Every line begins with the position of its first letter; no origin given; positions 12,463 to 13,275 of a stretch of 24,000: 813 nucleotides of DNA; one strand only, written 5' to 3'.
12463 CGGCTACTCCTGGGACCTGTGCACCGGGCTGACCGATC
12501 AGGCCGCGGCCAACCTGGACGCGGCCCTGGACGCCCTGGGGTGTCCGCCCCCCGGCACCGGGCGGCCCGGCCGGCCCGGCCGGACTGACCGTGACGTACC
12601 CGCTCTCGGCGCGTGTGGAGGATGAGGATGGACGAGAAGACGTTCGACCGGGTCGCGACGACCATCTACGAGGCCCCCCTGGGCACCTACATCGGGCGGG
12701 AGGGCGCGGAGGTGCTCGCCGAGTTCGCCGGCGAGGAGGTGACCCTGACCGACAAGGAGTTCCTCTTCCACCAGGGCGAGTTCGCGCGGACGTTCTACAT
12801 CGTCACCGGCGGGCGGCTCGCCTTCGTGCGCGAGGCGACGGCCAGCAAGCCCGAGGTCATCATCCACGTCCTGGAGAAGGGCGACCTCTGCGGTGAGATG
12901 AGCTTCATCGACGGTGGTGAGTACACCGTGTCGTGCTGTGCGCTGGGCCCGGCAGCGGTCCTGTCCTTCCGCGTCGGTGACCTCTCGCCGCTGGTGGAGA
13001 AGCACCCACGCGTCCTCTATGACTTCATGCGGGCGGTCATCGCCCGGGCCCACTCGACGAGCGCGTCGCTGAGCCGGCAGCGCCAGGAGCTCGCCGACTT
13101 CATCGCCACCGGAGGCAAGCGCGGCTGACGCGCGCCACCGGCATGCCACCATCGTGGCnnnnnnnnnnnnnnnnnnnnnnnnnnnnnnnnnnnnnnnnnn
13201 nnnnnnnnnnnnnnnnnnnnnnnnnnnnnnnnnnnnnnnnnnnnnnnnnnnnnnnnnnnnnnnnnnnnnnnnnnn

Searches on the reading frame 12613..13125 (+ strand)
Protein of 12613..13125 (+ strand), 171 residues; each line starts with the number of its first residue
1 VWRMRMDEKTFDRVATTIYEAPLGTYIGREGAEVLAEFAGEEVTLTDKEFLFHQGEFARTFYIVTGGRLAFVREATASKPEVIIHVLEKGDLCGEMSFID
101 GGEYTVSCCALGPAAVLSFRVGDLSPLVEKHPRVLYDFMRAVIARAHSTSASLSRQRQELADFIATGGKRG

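Call 5: search_protein_families(library=pfam, proteins=[window:12613-13125:+], max_evalue=1)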
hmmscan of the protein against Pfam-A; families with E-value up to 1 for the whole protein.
window:12613-13125:+ (171 aa): 2 families
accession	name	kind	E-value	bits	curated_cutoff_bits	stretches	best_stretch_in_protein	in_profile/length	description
PF00027.35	cNMP_binding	-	4.9e-15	55.7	27.5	1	44-131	3-89/89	Cyclic nucleotide-binding domain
PF12765.13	Cohesin_HEAT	-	0.13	13.1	21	1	123-147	2-28/42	HEAT repeat associated with sister chromatid cohesion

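Call 6: search_protein_families(library=ncbifam, proteins=[window:12613-13125:+], max_evalue=1)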
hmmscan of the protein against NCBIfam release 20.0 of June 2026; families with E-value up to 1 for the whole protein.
window:12613-13125:+ (171 aa): 5 families
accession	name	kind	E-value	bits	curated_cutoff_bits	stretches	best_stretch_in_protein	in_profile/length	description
NF008732.0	PRK11753.1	equivalog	5e-07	29.4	266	1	46-154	29-137/214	cAMP-activated global transcriptional regulator CRP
NF041163.2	encap_f2b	equivalog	0.00012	21.4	400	1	32-141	85-196/450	family 2B encapsulin nanocompartment shell protein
TIGR03896.1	cyc_nuc_ocin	subfamily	0.00018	21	161.05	1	39-141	160-261/317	bacteriocin-type transport-associated protein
NF058543.1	ActPatMycb56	equivalog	0.0054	15.6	460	1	47-111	26-88/317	acetyltransferase Pat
NF043005.1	sce4755_fam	hypoth_equivalog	0.031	14.3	75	1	12-60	19-68/146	SCE4755 family polysaccharide monooxygenase-like protein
